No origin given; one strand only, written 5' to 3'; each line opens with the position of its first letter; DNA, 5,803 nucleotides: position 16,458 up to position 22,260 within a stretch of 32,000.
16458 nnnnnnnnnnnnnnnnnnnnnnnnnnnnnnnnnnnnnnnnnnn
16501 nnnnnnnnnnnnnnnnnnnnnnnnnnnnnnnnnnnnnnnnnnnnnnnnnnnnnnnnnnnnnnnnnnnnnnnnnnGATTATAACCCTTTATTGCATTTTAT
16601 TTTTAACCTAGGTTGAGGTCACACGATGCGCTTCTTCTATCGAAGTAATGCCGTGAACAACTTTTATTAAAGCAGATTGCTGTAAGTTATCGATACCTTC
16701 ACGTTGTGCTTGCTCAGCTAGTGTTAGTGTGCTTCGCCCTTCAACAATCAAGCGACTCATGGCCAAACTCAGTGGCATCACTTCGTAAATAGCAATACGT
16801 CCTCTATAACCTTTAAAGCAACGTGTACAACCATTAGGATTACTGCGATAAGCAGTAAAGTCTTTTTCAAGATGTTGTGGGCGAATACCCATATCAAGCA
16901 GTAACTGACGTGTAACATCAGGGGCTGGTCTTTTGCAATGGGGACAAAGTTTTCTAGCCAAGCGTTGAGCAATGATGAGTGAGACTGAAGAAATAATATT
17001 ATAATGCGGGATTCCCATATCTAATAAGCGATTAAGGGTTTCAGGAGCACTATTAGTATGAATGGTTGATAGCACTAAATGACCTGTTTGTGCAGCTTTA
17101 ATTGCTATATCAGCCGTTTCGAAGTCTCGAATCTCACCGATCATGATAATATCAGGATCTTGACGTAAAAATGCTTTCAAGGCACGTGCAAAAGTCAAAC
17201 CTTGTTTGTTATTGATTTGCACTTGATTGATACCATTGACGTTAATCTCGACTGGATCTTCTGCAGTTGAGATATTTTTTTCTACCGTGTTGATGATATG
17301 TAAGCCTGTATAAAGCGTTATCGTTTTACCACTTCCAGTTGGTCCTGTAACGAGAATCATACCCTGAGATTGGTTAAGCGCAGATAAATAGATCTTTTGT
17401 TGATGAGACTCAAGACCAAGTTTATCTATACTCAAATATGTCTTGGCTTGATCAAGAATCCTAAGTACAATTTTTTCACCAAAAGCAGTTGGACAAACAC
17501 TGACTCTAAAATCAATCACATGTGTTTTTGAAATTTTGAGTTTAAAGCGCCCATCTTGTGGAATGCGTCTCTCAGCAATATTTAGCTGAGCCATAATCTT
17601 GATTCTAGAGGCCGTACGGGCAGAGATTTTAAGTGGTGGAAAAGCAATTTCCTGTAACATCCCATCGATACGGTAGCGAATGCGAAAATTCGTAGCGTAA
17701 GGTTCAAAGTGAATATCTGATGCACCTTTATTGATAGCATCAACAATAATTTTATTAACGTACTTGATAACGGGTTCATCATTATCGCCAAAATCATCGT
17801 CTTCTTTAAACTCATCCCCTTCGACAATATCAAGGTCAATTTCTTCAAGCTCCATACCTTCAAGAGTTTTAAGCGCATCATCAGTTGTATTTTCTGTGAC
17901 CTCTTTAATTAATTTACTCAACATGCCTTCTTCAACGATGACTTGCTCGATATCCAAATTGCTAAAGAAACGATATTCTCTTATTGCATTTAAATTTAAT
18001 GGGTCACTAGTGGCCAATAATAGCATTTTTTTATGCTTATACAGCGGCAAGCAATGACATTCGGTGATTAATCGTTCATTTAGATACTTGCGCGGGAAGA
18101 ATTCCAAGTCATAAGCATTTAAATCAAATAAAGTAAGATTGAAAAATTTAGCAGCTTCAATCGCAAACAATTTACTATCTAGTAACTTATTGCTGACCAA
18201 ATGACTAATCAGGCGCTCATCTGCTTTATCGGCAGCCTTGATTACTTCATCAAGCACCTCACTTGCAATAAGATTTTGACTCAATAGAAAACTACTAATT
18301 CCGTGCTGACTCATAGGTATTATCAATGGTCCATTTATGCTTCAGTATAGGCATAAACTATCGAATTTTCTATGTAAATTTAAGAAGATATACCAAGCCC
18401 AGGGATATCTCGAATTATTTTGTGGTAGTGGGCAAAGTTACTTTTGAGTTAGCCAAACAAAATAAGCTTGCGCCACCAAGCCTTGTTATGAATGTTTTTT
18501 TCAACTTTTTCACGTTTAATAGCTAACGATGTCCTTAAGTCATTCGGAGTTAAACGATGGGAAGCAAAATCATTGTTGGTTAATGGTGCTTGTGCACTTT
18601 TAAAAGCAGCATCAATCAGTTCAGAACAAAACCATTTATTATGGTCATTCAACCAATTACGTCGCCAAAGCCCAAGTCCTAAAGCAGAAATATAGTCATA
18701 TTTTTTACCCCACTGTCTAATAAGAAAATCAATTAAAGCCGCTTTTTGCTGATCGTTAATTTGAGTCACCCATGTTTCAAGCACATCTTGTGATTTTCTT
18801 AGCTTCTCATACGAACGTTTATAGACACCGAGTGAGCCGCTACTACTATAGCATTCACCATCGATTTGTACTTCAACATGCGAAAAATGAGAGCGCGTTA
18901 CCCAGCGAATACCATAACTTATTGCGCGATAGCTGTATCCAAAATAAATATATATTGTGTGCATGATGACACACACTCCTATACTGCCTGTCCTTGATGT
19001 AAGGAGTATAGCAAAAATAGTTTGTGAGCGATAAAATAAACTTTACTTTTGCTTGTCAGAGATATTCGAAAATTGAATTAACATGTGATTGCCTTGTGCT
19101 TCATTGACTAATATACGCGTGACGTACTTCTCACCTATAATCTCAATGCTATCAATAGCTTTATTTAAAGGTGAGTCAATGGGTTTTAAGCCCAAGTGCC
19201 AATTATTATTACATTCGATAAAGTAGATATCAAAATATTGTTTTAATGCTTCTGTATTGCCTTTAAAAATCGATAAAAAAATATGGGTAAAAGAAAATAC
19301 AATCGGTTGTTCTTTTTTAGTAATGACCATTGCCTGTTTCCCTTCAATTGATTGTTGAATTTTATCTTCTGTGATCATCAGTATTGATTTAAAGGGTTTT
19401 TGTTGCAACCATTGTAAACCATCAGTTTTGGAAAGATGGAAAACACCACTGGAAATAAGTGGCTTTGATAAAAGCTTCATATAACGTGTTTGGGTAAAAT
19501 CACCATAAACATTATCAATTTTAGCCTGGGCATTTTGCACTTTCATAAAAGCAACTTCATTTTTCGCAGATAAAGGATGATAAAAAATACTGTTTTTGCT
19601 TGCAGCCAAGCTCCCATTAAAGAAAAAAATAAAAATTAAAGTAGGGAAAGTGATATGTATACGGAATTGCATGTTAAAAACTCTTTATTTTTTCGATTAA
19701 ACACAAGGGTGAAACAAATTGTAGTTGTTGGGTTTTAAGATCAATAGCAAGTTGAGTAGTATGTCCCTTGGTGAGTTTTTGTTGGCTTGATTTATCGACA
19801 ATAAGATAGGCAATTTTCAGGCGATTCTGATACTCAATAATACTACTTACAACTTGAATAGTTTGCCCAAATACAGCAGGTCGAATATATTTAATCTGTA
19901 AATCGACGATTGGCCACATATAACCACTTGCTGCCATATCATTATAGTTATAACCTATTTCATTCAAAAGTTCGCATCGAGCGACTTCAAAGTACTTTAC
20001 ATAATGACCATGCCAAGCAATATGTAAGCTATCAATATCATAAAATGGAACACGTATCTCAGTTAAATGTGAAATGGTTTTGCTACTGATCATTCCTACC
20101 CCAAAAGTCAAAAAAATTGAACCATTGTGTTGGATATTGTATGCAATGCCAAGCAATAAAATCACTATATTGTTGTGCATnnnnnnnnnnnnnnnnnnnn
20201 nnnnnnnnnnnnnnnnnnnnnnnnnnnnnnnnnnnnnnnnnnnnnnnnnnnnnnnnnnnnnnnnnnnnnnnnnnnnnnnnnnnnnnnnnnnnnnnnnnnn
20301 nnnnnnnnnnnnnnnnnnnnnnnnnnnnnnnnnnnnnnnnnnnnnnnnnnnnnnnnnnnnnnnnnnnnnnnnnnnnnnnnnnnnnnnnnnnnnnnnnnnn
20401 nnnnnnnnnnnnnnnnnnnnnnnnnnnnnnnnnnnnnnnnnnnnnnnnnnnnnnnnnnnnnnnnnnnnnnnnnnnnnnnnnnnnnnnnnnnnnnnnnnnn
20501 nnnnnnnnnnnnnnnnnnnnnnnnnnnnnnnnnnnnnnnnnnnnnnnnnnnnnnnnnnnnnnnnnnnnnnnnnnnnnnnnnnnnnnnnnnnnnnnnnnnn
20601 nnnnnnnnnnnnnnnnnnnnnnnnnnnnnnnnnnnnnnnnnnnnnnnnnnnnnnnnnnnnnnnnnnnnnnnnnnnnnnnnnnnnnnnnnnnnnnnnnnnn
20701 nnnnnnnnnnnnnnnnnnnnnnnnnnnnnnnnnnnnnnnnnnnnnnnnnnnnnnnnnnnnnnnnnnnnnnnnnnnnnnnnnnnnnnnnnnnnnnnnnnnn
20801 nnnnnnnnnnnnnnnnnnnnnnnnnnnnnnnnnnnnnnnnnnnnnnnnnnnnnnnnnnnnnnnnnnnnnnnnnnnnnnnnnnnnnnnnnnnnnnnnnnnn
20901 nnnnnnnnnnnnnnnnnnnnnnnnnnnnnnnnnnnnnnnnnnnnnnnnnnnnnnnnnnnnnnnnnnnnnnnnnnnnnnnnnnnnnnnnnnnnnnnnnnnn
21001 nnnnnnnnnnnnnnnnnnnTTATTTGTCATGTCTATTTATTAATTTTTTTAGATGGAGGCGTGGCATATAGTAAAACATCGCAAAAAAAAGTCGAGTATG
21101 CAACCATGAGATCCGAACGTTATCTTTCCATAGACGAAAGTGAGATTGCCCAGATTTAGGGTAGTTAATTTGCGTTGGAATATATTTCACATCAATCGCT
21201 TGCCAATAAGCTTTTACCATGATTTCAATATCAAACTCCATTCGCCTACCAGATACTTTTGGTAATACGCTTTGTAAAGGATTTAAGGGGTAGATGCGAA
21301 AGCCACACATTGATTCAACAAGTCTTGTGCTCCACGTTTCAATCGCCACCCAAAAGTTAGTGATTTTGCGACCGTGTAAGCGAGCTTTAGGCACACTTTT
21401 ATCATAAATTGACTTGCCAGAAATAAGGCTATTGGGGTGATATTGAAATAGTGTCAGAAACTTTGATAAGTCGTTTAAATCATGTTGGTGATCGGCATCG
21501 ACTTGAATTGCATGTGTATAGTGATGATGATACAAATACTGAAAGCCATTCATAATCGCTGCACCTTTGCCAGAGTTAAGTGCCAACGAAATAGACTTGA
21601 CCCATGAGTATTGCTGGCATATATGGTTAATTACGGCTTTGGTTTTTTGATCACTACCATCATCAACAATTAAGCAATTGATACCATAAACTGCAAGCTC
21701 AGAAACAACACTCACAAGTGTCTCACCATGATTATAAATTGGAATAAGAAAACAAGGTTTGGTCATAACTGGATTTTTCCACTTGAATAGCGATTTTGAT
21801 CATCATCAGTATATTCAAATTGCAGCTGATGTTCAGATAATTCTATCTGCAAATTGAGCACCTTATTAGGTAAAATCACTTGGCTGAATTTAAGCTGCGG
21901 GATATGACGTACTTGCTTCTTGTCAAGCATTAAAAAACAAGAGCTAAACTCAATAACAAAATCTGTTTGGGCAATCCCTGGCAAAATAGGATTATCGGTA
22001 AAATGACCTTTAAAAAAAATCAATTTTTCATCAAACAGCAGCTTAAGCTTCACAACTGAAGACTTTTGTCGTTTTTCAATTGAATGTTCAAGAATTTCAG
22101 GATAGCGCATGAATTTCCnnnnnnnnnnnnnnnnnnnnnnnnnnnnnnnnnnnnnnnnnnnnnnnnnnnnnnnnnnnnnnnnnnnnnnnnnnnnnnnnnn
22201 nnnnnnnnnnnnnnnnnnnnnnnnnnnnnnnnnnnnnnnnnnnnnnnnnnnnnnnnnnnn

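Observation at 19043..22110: Aryl-polyene-type tailoring/export module (DH - GT2 - LpxL-like AT - 4HBT TE - LolA-like) with no polyketide core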

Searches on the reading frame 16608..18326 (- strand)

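Call 6: search_protein_families(library=pfam, proteins=[window:16608-18326:-], max_evalue=0.001)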
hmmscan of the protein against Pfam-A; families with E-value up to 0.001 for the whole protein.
window:16608-18326:- (572 aa): 2 families
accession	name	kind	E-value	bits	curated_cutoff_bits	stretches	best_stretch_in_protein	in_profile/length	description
PF00437.27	T2SSE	-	9.9e-144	479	24.9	1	182-568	4-370/370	Type II/IV secretion system protein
PF05157.20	MshEN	-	3.5e-09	37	23.1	1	63-145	2-85/90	MshEN domain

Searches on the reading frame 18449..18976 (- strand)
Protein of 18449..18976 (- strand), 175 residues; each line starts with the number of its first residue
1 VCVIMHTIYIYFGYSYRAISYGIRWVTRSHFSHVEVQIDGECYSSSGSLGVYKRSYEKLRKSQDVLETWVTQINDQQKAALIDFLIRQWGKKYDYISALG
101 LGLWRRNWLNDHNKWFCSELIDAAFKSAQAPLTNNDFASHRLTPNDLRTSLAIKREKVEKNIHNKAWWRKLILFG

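Call 3: search_protein_families(library=pfam, proteins=[window:18449-18976:-], max_evalue=0.01)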
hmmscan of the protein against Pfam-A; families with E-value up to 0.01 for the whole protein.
window:18449-18976:- (175 aa): 1 family
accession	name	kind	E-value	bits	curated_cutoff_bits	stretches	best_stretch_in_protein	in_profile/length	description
PF07505.17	DUF5131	-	0.0085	16.1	28.9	0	61-91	187-217/243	Protein of unknown function (DUF5131)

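Call 4: search_protein_families(library=ncbifam, proteins=[window:18449-18976:-], max_evalue=0.01)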
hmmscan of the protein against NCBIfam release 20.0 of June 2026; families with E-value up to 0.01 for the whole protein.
window:18449-18976:- (175 aa): 1 family
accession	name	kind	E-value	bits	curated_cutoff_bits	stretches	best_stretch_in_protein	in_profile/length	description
NF008552.0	PRK11479.1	equivalog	7.4e-10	38.4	279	2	12-96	72-157/274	YaeF family permuted papain-like enzyme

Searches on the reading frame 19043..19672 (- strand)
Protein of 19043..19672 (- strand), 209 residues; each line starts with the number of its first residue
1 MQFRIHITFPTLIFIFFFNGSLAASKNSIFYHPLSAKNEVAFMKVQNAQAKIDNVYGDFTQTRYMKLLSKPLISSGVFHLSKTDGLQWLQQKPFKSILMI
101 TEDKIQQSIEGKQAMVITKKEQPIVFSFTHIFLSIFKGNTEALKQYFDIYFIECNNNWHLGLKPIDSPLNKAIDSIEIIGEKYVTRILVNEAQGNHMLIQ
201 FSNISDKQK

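Call 3: search_protein_families(library=pfam, proteins=[window:19043-19672:-], max_evalue=0.01)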
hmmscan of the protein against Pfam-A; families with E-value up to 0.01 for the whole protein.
window:19043-19672:- (209 aa): 2 families
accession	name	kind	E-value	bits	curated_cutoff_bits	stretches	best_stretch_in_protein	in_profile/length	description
PF03548.22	LolA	-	1.8e-05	25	23.6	1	52-208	3-155/165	Outer membrane lipoprotein carrier protein LolA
PF19574.5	LolA_3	-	0.00044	20.1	23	1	49-183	16-150/192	Outer membrane lipoprotein carrier protein LolA-like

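Call 4: search_protein_families(library=ncbifam, proteins=[window:19043-19672:-], max_evalue=0.01)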
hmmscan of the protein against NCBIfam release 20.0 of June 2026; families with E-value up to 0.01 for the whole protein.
window:19043-19672:- (209 aa): 2 families
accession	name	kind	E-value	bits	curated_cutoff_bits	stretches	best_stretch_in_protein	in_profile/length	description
NF053544.1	LolA2_flexi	equivalog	5.1e-20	71.7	125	1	32-204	21-195/208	flexirubin biosynthesis/transport protein LolA2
TIGR00547.2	lolA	equivalog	9.2e-07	28.5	112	1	38-208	18-182/202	outer membrane lipoprotein periplasmic chaperone LolA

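Call 70: predict_structure(protein=window:19043-19672:-)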
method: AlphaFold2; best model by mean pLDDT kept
length: 209 residues; sequences in the alignment: 1
mean_pLDDT: 31.6   pTM: 0.26
mean pLDDT of the five models: 31.6, 31.0, 29.5, 29.2, 27.4
residues with pLDDT >= 90: 0; 70-90: 0; 50-70: 1; < 50: 208
segments of 3 or more residues with pLDDT < 50: 1-146, 148-209
pLDDT, mean of each block of 10 residues (from residue 1): 32 31 26 28 25 23 20 23 32 29 33 29 27 31 47 41 45 39 35 36 30
secondary structure, 60 per line:
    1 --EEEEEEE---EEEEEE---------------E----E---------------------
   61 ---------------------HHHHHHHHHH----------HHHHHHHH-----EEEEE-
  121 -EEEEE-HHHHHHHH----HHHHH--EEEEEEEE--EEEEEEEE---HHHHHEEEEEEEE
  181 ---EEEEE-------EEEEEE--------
elements in order: E3-9 E13-18 H82-91 H102-109 E115-119 E122-126 H128-135 H140-144 E147-154 E157-164 H168-172 E173-180 E184-188 E196-201

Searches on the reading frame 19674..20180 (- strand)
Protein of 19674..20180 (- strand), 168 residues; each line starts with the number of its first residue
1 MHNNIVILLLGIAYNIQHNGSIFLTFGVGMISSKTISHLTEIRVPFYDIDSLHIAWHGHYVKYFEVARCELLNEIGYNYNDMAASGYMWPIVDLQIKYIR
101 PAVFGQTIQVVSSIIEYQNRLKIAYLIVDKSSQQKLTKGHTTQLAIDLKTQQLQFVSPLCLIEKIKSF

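Call 3: search_protein_families(library=pfam, proteins=[window:19674-20180:-], max_evalue=0.01)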
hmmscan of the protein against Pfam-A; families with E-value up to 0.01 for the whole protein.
window:19674-20180:- (168 aa): 4 families
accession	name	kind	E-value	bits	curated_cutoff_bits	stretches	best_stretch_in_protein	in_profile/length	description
PF13279.12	4HBT_2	-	3e-12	47.5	25.5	1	44-152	1-110/122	Thioesterase-like superfamily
PF03061.28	4HBT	-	3.2e-08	34.2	20.6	1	54-120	3-62/79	Thioesterase superfamily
PF01643.23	Acyl-ACP_TE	-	9.2e-07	29.1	23.7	1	40-157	6-124/131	Acyl-ACP thioesterase N-terminal domain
PF20791.3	Acyl-ACP_TE_C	-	0.0042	17.7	21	0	40-140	10-96/101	Acyl-ACP thioesterase C-terminal domain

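Call 4: search_protein_families(library=ncbifam, proteins=[window:19674-20180:-], max_evalue=0.01)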
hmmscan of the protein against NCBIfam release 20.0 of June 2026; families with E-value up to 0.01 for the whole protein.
window:19674-20180:- (168 aa): 5 families
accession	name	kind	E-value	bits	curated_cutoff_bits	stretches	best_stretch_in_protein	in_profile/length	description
TIGR00051.1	TIGR00051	subfamily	2.6e-19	69.7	68.7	1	42-152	2-112/117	YbgC/FadM family acyl-CoA thioesterase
NF047424.1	MenI_Staph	exception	1.5e-18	67.1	225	1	36-149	2-115/148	1,4-dihydroxy-2-naphthoyl-CoA hydrolase MenI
TIGR02799.1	thio_ybgC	equivalog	6.9e-12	45.7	141.35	1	40-137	3-100/126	tol-pal system-associated acyl-CoA thioesterase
NF008065.0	PRK10800.1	equivalog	3.5e-08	33.7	185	1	41-131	9-100/134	tol-pal system-associated acyl-CoA thioesterase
NF005716.0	PRK07531.1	equivalog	0.0025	16.6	592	1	57-153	365-460/495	carnitine 3-dehydrogenase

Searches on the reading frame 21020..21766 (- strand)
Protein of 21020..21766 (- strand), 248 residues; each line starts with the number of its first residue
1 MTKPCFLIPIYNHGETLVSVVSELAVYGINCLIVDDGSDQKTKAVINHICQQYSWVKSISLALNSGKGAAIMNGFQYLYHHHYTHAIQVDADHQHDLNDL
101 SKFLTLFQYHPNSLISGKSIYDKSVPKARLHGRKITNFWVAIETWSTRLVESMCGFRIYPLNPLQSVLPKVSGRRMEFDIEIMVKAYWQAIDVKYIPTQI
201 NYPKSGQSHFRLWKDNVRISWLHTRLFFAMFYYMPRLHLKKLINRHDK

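Call 3: search_protein_families(library=pfam, proteins=[window:21020-21766:-], max_evalue=0.01)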
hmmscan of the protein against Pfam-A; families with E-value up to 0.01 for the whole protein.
window:21020-21766:- (248 aa): 1 family
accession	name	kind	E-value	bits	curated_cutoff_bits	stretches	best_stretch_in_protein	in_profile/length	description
PF00535.33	Glycos_transf_2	-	1.2e-15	58.3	23.3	1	6-135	2-131/168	Glycosyl transferase family 2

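Call 4: search_protein_families(library=ncbifam, proteins=[window:21020-21766:-], max_evalue=0.01)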
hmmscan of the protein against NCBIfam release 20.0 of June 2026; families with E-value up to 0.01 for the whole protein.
window:21020-21766:- (248 aa): 8 families
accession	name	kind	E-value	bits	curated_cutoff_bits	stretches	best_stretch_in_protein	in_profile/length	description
NF047588.1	GlcsyltransPgfSStrep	equivalog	3.1e-10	39.8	500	1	14-163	20-163/308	glycosyltransferase PgfS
NF058614.1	PPMAGASynPpgS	equivalog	6e-10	38.9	370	1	7-123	5-117/226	polyprenyl-phospho-N-acetylgalactosaminyl synthase PpgS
TIGR04182.1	glyco_TIGR04182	equivalog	2.8e-09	36.8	325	1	5-221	3-212/293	S-layer glycoprotein N-glycosyltransferase AglJ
TIGR03937.1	PgaC_IcaA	equivalog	4.8e-09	35.7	422.3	1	5-100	48-143/407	poly-beta-1,6-N-acetyl-D-glucosamine synthase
NF007986.1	PRK10714.1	equivalog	1.3e-05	24.4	529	1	5-102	9-110/316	undecaprenyl-phosphate 4-deoxy-4-formamido-L-arabinose transferase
NF007482.0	PRK10073.1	equivalog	0.0005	19.2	423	1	6-78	10-84/334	glycosyltransferase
NF047683.1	TeichurnBiosyTuaG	equivalog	0.00059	19.6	400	1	15-110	19-114/252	teichuronic acid biosynthesis protein TuaG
TIGR01556.1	rhamnosyltran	subfamily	0.00095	18.4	200.55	1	17-124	10-116/281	rhamnosyltransferase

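Call 45: search_solved_structures(query=A6, max_evalue=0.001)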
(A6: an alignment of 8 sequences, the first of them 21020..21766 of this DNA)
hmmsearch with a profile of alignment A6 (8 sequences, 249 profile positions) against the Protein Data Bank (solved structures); distinct sequences matched with E-value up to 0.001: 17.
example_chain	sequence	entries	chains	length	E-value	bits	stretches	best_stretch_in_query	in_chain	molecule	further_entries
5mlz_A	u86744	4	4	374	1.6e-13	53.6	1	2-117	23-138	Dolichol monophosphate mannose synthase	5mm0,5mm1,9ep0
5ekp_C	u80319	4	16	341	6e-11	45.2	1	3-109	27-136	Uncharacterized glycosyltransferase sll0501 | Glycosyltransferase sll0501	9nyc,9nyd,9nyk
5eke_A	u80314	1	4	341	6e-11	45.2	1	3-109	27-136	Uncharacterized glycosyltransferase sll0501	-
9nye_A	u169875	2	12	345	6.1e-11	45.2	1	3-109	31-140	Glycosyltransferase sll0501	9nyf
9hwj_A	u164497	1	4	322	1.5e-10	43.9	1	3-110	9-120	Undecaprenyl-phosphate 4-deoxy-4-formamido-L-arabinose transferase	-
9bhc_C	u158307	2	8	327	3.4e-10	42.7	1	3-115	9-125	Undecaprenyl-phosphate 4-deoxy-4-formamido-L-arabinose transferase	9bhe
8vxh_A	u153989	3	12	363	4.3e-10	42.4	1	3-115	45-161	Undecaprenyl-phosphate 4-deoxy-4-formamido-L-arabinose transferase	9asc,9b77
2z87_A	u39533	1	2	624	4.8e-10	42.2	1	4-95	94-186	Chondroitin synthase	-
2z86_A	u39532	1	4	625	4.8e-10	42.2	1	4-94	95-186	Chondroitin synthase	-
3l7i_A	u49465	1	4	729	2.9e-07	33.1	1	1-117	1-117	Teichoic acid biosynthesis protein F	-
3l7m_A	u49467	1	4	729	2.9e-07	33.1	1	1-117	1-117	Teichoic acid biosynthesis protein F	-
3l7j_A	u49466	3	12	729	2.9e-07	33.1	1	1-117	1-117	Teichoic acid biosynthesis protein F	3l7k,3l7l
3bcv_A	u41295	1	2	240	3.4e-07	32.9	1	3-83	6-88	Putative glycosyltransferase protein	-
5hea_A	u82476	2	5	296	6.2e-07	32.1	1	5-92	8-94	Putative glycosyltransferase (GalT1)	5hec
5tze_C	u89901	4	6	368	2.4e-06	30.1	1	2-109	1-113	Glycosyl transferase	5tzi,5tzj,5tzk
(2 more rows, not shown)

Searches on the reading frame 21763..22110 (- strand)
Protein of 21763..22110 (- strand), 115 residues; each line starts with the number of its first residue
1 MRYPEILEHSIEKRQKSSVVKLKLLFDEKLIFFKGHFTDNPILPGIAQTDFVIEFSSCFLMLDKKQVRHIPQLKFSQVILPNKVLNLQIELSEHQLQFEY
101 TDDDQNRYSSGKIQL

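Call 3: search_protein_families(library=pfam, proteins=[window:21763-22110:-], max_evalue=0.01)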
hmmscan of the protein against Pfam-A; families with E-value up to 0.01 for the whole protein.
window:21763-22110:- (115 aa): 2 families
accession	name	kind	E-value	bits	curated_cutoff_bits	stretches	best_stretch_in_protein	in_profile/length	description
PF22818.2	ApeI-like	-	2.1e-11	44.5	28.5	1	18-102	14-99/119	ApeI dehydratase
PF07977.19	FabA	-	3.6e-06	27.1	23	1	30-93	37-112/138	FabA-like domain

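Call 4: search_protein_families(library=ncbifam, proteins=[window:21763-22110:-], max_evalue=0.01)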
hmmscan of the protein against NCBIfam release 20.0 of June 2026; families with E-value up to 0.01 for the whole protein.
window:21763-22110:- (115 aa): 4 families
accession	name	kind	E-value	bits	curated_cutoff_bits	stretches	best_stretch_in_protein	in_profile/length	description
TIGR01750.1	fabZ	equivalog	1.7e-07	31.1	155.15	1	2-96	13-116/141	3-hydroxyacyl-ACP dehydratase FabZ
NF009667.0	PRK13188.1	equivalog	1.4e-06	27.3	465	1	2-93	333-430/464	bifunctional UDP-3-O-[3-hydroxymyristoyl] N-acetylglucosamine deacetylase/3-hydroxyacyl-ACP dehydratase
NF000582.1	PRK00006.1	equivalog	2.1e-06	27.7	113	1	2-97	12-113/137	3-hydroxyacyl-ACP dehydratase FabZ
NF003509.0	PRK05174.1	equivalog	0.0041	16.9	124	1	21-91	56-131/172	bifunctional 3-hydroxydecanoyl-ACP dehydratase/trans-2-decenoyl-ACP isomerase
